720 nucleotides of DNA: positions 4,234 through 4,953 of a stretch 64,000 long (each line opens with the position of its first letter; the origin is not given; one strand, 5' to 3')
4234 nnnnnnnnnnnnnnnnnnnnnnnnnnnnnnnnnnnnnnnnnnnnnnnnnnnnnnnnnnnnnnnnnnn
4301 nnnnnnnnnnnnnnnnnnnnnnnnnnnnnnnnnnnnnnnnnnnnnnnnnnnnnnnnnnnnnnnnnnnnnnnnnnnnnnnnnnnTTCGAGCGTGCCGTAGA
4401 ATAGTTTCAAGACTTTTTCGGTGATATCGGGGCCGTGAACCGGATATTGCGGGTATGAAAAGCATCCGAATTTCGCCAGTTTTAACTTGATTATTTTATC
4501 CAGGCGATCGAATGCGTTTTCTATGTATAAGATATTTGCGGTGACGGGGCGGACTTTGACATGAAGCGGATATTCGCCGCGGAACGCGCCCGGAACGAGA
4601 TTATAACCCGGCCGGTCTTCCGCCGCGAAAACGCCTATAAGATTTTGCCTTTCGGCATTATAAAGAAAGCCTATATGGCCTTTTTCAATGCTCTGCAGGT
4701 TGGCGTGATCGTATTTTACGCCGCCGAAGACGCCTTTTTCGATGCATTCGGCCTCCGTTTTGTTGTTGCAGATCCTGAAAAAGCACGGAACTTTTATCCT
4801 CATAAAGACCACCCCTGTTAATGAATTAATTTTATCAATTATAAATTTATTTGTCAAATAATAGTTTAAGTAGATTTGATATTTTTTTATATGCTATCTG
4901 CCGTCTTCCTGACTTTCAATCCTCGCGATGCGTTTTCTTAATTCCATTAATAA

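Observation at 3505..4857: DCD (PUA-like) domain fused to a classical AAA+ ATPase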

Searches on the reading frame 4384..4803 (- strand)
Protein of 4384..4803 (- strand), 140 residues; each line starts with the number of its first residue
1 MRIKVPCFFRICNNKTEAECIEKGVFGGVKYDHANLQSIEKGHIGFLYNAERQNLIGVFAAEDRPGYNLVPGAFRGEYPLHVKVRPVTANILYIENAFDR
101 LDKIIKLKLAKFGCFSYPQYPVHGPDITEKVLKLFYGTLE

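Call 27: search_solved_structures(query=A2, max_evalue=10, show_alignments=2)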
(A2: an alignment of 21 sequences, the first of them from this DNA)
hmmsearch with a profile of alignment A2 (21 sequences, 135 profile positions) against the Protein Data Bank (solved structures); distinct sequences matched with E-value up to 10: 1.
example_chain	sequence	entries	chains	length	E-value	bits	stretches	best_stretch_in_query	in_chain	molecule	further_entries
8aiw_B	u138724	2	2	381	0.96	12.6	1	21-129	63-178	Cag pathogenicity island protein (Cag19)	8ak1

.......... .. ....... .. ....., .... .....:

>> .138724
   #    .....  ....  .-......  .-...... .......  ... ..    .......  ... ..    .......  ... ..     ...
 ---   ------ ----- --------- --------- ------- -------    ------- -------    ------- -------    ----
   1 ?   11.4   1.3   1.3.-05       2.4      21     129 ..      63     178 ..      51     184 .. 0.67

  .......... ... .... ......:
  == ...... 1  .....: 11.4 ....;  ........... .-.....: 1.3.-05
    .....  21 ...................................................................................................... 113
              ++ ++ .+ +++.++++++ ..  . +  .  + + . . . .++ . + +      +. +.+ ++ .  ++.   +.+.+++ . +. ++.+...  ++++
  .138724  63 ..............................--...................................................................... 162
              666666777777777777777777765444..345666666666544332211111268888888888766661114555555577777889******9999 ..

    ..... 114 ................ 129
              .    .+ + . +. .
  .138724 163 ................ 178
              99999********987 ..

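Call 31: find_homologous_proteins(query=A2, max_evalue=0.001)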
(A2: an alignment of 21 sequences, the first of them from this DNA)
Query A2 (21 sequences) (140 aa, profile of the alignment): 58 proteins with E <= 0.001 among 683 candidates.
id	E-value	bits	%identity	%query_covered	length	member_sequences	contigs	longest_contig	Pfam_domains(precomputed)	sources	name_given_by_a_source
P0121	6.6e-52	193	41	92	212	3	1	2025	PF10539.15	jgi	jgi:hypothetical protein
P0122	3.3e-51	191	41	92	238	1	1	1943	PF10539.15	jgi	jgi:hypothetical protein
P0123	1.4e-46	176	35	78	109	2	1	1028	PF10539.15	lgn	-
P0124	5.2e-46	174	40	92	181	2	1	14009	PF10539.15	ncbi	-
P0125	2.6e-43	165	35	92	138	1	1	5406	PF10539.15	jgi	-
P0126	6.0e-43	164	37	92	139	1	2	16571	PF10539.15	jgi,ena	-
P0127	1.0e-42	163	36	96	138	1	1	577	PF10539.15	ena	-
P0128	1.2e-42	163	35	92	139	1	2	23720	PF10539.15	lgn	-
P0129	1.8e-42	162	31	92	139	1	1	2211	PF10539.15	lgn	-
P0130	4.6e-42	161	35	92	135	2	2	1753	PF10539.15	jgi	-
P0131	5.4e-42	161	32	96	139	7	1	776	PF10539.15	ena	-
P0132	5.8e-42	161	35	92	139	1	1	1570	PF10539.15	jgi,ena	-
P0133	1.0e-41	160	36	92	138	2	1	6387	PF10539.15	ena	-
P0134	1.5e-41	159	35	92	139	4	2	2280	PF10539.15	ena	-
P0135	3.2e-41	158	31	95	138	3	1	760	PF10539.15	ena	-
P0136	3.4e-41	158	33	96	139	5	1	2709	PF10539.15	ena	-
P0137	4.9e-41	158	35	91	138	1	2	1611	PF10539.15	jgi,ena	-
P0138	7.5e-41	157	34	92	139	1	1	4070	PF10539.15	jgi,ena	-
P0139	1.9e-40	156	33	92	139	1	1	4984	PF10539.15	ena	-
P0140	2.4e-40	156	35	92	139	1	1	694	PF10539.15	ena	-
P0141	3.2e-40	155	35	92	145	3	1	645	PF10539.15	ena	-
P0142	6.5e-40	154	36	92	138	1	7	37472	PF10539.15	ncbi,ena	-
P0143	7.6e-40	154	34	91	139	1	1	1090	PF10539.15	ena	-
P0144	8.5e-40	154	35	92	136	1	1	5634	PF10539.15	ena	-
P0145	9.5e-40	154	34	96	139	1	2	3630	PF10539.15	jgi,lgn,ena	-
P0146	1.5e-39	153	34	95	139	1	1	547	PF10539.15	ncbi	-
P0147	1.9e-39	153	32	92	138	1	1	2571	PF10539.15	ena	-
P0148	7.2e-39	151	32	95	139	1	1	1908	PF10539.15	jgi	jgi:hypothetical protein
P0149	1.1e-38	150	35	91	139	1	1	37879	PF10539.15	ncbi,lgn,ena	-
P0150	1.2e-38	150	33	92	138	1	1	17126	PF10539.15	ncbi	ncbi:hypothetical protein ACFL5Z_04810 [Planctomycetota bacterium]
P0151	1.7e-38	150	37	89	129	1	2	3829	PF10539.15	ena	-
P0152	1.8e-38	149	33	92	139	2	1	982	PF10539.15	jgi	jgi:hypothetical protein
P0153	4.4e-38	148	34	94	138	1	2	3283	PF10539.15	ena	-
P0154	5.2e-38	148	34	89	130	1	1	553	PF10539.15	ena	-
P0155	7.2e-38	147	33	91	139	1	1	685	PF10539.15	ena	-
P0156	7.4e-38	147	35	89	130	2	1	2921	PF10539.15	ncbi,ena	-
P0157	9.6e-38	147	34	89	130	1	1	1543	PF10539.15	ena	-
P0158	9.8e-38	147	37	89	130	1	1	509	PF10539.15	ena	-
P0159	2.2e-37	146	33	89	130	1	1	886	PF10539.15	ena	-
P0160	6.6e-37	144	37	89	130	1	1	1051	PF10539.15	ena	-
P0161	7.3e-37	144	34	91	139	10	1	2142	PF10539.15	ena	-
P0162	8.0e-37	144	35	96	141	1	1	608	PF10539.15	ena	-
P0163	1.1e-36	144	36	89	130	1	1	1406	PF10539.15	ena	-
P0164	1.3e-36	143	36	92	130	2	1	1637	PF10539.15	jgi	jgi:hypothetical protein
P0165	1.5e-36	143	34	89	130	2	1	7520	PF10539.15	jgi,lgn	-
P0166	2.1e-36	143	32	91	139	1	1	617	PF10539.15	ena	-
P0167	2.8e-36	142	32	89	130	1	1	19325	PF10539.15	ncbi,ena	-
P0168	7.0e-36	141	31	94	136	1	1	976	PF10539.15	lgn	-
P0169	1.1e-35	140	34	93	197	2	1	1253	PF10539.15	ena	-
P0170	2.1e-35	139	33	89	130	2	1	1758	PF10539.15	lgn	-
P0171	3.0e-35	139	32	91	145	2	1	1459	PF10539.15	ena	-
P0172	4.2e-35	139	34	89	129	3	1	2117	PF10539.15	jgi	jgi:hypothetical protein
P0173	4.1e-34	135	37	92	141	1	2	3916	PF10539.15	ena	-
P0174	1.8e-33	133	32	91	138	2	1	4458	PF10539.15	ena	-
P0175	7.9e-25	105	36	51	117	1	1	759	PF10539.15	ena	-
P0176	9.8e-22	95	37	59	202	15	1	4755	PF10539.15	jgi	jgi:hypothetical protein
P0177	1.1e-20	92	36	53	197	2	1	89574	PF10539.15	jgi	jgi:hypothetical protein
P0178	4.2e-9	54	29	52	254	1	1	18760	PF10539.15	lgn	-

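Call 32: predict_structure(alignment_id=A2)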
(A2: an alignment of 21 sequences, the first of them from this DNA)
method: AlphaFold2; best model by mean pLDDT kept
length: 140 residues; sequences in the alignment: 21
mean_pLDDT: 93.5   pTM: 0.87
mean pLDDT of the five models: 93.5, 93.6, 93.4, 93.0, 92.5
residues with pLDDT >= 90: 119; 70-90: 18; 50-70: 3; < 50: 0
segments of 3 or more residues with pLDDT < 50: none
pLDDT, mean of each block of 10 residues (from residue 1): 91 95 95 91 97 96 96 93 96 96 95 87 96 85
secondary structure, 60 per line:
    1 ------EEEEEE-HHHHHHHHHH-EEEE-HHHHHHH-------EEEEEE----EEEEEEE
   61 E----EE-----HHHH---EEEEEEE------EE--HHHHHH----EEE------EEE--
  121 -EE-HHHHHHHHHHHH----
elements in order: E7-12 H14-23 E25-28 H30-36 E44-49 E54-61 H73-76 E80-86 H97-102 E107-109 E116-118 H125-136

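Call 34: find_encoding_contigs(protein=P0142, flank=6000, max_places=4)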
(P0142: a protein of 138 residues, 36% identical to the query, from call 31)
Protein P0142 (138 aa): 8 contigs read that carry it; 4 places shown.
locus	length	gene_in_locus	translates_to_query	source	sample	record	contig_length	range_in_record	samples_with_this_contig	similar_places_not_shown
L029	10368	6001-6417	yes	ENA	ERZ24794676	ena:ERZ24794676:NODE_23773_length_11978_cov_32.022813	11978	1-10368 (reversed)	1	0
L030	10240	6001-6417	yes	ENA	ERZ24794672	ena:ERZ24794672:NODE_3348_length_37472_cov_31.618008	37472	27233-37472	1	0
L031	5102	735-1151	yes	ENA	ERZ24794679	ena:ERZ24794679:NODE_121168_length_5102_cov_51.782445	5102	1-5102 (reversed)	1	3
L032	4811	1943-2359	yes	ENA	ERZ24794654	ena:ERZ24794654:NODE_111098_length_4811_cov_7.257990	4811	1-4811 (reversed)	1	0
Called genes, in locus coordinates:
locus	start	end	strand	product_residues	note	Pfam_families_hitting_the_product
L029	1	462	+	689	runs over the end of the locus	?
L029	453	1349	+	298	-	PF01420:Methylase_S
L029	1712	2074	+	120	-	PF05635:23S_rRNA_IVP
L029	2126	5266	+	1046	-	PF04313:HSDR_N, PF04851:ResIII, PF18766:SWI2_SNF2, PF22679:T1R_D3-like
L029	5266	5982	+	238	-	PF01863:YgjP-like, PF10263:SprT-like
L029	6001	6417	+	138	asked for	PF10539:Dev_Cell_Death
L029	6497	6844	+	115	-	-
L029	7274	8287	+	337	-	PF00805:Pentapeptide (weak), PF13576:Pentapeptide_3 (faint), PF00805:Pentapeptide, PF13599:Pentapeptide_4, PF00805:Pentapeptide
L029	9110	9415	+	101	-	-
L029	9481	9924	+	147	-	PF07963:N_methyl (weak)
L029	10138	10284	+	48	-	-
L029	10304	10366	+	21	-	?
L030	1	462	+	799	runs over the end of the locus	PF12161:HsdM_N, PF02384:N6_Mtase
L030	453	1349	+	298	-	PF01420:Methylase_S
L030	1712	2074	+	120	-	PF05635:23S_rRNA_IVP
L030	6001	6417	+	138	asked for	PF10539:Dev_Cell_Death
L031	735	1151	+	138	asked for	PF10539:Dev_Cell_Death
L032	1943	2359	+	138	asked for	PF10539:Dev_Cell_Death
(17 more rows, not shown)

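Call 53: search_protein_representatives(alignment_id=A2)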
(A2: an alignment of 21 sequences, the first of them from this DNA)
Query: 21 sequences, 135 profile positions. Proteins with E-value up to 0.001 (for the whole library): 1925; up to 1e-10: 509; up to 1e-30: 39. The best 150 are listed.
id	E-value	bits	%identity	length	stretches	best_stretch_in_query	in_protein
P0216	3.1e-52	192.4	-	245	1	3-134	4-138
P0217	4.0e-52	192.0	-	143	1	5-134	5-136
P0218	4.3e-51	188.6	-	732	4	8-88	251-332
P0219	1.2e-49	183.9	-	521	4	8-92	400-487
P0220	3.0e-49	182.7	-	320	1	1-134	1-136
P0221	3.8e-49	182.4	-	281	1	10-134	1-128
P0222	3.2e-48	179.4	-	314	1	3-134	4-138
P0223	6.7e-48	178.3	-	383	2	5-112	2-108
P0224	1.1e-44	167.9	-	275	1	6-134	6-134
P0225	3.7e-44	166.2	-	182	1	2-134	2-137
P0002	3.8e-44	166.2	-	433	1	1-135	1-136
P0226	6.8e-44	165.3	-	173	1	5-134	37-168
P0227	4.1e-43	162.8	-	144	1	4-134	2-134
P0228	1.5e-39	151.3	-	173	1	3-134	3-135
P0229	3.8e-39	150.0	-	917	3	2-112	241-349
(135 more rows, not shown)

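Call 60: search_protein_families(library=pfam, alignment_id=A4, max_evalue=0.0001)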
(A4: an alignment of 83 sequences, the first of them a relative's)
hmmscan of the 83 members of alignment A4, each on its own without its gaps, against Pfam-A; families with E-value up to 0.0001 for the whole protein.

A. member 1, P0216 (245 aa): 1 family
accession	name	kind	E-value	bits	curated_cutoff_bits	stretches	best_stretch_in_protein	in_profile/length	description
PF10539.14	Dev_Cell_Death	-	3.2e-16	59.7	27.8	1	9-120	3-114/126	Development and cell death domain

B. families by the number of members that match (of 83 scanned): 16 families
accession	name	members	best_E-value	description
PF10539.14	Dev_Cell_Death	83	7.9e-100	Development and cell death domain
PF18044.7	zf-CCCH_4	5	1.6e-11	CCCH-type zinc finger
PF18345.7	zf_CCCH_4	3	7.8e-11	Zinc finger domain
PF00642.30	zf-CCCH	3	3.7e-10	Zinc finger C-x8-C-x5-C-x3-H type (and similar)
PF16131.11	Torus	2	3.7e-11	Torus domain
PF11977.14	RNase_Zc3h12a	2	5.5e-08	Zc3h12a-like Ribonuclease NYN domain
PF25585.1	zf-CCCH_DUS3L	2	7.9e-08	DUS3L CCCH zinc finger domain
PF22628.2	zf-CCCH_10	2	2.4e-07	ZAP-like CCCH zinc finger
PF09254.17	FokI_cleav_dom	2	7.5e-05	FokI, cleavage domain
PF13087.12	AAA_12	1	5.3e-42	AAA domain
PF01555.25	N6_N4_Mtase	1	7.8e-18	DNA methylase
PF14267.11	DUF4357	1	1.1e-15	Domain of unknown function (DUF4357)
PF00644.27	PARP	1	5.6e-06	Poly(ADP-ribose) polymerase catalytic domain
PF13401.12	AAA_22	1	3.8e-05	AAA domain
PF14608.12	zf-CCCH_2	1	4.4e-05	RNA-binding, Nab2-type zinc finger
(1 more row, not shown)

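Call 76: search_dna_similar(query=window:4384-4803:-, collection=plasmids, mode=protein, max_evalue=0.001)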
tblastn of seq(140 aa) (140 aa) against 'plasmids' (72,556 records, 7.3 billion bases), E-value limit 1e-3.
No match.

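Call 77: search_dna_similar(query=window:4384-4803:-, collection=phages, mode=protein, max_evalue=0.001)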
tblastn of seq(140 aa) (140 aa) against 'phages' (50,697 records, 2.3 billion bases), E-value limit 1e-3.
No match.

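Call 80: fold_search(model_id=the predicted structure, library=pdb)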
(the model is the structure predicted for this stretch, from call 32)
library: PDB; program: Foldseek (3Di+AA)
matches with E <= 10: 388; with E <= 0.001: 60
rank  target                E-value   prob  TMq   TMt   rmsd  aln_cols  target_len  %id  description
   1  1wmm                  3.2e-06  1.00  0.60  0.59   5.2       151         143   18  Crystal structure of PH1033 from Pyrococcus horikoshii Ot3 (released 2005-08-23)
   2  7z8w_A                4.1e-06  1.00  0.62  0.61   5.7       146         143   12  Crystal structure of YTHDF2 with compound YLI_DC1_018 (released 2022-03-30)
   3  4u8t_C                6.8e-06  1.00  0.64  0.59   6.0       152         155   12  Crystal structure of YTH domain of Zygosaccharomyces rouxii MRB1 protein in complex with N6-Methyladenosine RNA (released 2014-09-10)
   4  4u8t_A                1.1e-05  1.00  0.64  0.58   6.0       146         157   14  Crystal structure of YTH domain of Zygosaccharomyces rouxii MRB1 protein in complex with N6-Methyladenosine RNA (released 2014-09-10)
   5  2p5d                  1.2e-05  1.00  0.63  0.61   6.0       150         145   17  Crystal structure of MJECL36 from Methanocaldococcus jannaschii DSM 2661 (released 2007-09-18)
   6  7ywb_A                1.8e-05  1.00  0.62  0.58   5.4       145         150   11  Crystal structure of YTHDF2 in complex with N6-Methyladenine (released 2022-03-16)
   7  7z8p_A                2.2e-05  1.00  0.61  0.59   5.4       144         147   11  Crystal structure of YTHDF2 with compound ZA_166 (released 2022-03-30)
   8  7z93_A                2.2e-05  1.00  0.61  0.59   5.4       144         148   11  Crystal structure of YTHDF2 with compound YLI_DF_022 (released 2022-03-30)
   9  7yxe_A                2.5e-05  1.00  0.63  0.60   5.4       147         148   11  Crystal structure of YTHDF2 with compound ZA_143 (released 2022-03-02)
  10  2hd9                  2.8e-05  1.00  0.52  0.50   4.4       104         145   16  Crystal structure of PH1033 from Pyrococcus horikoshii OT3 (released 2006-12-20)
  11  4wqn_A                3.0e-05  1.00  0.63  0.59   5.0       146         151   14  Crystal structure of N6-methyladenosine RNA reader YTHDF2 (released 2014-11-19)
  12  4rdn_A                3.2e-05  1.00  0.64  0.61   4.7       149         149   13  Structure of YTH-YTHDF2 in complex with m6A (released 2014-12-24)
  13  9qem_A                3.2e-05  1.00  0.63  0.63   5.0       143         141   13  Crystal structure of YTHDF2 in complex with compound 3 (AI-DF2-11) (released 2025-07-09)
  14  4rdo_E                3.4e-05  1.00  0.63  0.63   5.1       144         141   13  Structure of YTH-YTHDF2 in the free state (released 2014-12-24)
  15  4rdo_D                3.4e-05  1.00  0.62  0.60   5.1       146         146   14  Structure of YTH-YTHDF2 in the free state (released 2014-12-24)
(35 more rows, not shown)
